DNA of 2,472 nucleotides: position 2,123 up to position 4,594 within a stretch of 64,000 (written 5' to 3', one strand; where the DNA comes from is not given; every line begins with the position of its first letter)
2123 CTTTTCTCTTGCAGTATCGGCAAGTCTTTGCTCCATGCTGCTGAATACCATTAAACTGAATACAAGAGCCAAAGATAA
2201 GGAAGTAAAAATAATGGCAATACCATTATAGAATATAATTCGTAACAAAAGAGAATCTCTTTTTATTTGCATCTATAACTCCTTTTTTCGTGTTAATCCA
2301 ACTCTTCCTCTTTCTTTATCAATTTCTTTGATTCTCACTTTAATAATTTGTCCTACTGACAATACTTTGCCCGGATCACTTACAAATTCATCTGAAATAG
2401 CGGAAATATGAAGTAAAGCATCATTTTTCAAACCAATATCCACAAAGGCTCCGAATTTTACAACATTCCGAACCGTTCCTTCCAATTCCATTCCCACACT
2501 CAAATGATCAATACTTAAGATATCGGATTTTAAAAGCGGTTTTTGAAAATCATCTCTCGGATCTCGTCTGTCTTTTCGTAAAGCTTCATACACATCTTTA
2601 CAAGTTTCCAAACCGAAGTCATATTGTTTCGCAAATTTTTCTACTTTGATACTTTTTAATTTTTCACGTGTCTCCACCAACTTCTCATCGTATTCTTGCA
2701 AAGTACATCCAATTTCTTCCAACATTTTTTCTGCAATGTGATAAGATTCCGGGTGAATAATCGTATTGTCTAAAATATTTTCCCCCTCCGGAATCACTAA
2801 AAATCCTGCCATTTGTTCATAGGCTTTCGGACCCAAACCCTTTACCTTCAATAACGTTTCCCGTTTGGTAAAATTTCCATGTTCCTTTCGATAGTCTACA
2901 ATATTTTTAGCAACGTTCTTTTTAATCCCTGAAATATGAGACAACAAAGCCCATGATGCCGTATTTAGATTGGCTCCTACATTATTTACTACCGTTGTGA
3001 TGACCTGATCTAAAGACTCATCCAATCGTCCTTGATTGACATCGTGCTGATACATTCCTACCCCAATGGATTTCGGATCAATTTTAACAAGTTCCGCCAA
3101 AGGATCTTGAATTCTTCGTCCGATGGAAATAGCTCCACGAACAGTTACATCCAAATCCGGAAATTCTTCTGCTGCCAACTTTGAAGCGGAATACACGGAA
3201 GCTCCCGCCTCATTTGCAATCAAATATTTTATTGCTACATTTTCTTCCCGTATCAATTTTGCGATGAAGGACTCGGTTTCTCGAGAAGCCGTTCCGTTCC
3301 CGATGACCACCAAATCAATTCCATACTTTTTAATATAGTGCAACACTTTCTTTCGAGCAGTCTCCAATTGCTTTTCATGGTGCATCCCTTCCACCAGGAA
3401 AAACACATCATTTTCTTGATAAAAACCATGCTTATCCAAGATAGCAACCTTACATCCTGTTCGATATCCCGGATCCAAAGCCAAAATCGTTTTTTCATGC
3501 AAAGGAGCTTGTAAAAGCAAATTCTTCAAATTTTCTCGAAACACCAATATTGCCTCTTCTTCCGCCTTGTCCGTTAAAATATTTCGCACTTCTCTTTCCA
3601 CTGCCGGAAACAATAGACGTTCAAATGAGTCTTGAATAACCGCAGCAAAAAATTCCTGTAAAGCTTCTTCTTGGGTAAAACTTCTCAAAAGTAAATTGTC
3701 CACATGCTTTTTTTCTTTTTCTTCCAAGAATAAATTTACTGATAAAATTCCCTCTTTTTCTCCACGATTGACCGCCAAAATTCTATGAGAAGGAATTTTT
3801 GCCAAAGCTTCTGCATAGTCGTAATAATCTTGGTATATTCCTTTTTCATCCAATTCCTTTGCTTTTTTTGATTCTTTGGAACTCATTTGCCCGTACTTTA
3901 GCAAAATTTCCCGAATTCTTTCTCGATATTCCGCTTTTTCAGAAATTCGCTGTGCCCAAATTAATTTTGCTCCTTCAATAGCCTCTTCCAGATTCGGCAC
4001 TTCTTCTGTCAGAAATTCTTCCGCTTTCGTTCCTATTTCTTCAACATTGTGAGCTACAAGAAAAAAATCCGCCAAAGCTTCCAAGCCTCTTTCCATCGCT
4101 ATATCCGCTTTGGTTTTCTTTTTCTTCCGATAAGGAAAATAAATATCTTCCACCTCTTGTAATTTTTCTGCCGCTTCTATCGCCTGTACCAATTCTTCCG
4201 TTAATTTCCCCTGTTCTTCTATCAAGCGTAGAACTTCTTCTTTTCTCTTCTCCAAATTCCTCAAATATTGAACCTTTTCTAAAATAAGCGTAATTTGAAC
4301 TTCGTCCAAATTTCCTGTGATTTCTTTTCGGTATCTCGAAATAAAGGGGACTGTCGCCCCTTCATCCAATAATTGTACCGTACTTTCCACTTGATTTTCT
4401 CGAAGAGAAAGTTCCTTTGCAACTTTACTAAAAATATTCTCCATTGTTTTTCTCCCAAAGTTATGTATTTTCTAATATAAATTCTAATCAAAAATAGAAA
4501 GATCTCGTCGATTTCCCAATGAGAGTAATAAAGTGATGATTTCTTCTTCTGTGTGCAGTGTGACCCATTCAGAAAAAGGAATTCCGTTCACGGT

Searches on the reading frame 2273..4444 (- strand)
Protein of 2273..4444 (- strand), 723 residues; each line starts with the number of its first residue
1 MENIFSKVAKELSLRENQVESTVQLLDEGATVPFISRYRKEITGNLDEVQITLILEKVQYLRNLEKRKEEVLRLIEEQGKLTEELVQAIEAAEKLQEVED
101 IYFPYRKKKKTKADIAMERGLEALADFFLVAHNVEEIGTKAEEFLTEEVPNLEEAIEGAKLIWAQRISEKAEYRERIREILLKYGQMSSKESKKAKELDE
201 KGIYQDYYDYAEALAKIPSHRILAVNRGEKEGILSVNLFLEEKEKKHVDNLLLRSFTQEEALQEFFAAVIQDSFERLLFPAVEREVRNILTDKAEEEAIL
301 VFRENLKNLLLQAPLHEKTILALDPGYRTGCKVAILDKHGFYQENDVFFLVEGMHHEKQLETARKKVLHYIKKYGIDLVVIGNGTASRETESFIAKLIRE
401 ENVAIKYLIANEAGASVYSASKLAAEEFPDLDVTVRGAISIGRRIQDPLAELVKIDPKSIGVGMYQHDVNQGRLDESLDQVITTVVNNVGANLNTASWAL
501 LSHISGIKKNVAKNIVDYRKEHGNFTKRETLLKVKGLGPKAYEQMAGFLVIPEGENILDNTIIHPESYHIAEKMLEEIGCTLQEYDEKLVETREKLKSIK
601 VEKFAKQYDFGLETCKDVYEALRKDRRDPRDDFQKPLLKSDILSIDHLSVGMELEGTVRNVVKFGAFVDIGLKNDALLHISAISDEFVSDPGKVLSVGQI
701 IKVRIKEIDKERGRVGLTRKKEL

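Call 67: search_protein_families(library=pfam, proteins=[window:2273-4444:-], max_evalue=0.00001)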
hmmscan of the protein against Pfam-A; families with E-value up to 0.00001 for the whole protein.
window:2273-4444:- (723 aa): 7 families
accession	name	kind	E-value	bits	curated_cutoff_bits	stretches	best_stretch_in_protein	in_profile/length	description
PF16921.10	Tex_YqgF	-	1.3e-50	171.5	27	1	318-446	1-126/126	Tex protein YqgF-like domain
PF22706.1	Tex_central_region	-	2.9e-31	109.3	27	1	139-302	8-178/178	Tex central region-like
PF09371.15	Tex_N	-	1.9e-30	104.9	32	1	3-76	2-75/75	Tex-like protein N-terminal domain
PF12836.13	HHH_3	-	6.9e-28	97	27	1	486-549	1-64/65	Helix-hairpin-helix motif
PF17674.7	HHH_9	-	2.8e-20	73.4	23.1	1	556-630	1-70/70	HHH domain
PF00575.29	S1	-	1.9e-18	67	22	1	650-720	4-74/74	S1 RNA binding domain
PF14639.11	YqgF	-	1.9e-06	28.2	35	1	404-453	98-147/150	Holliday-junction resolvase-like of SPT6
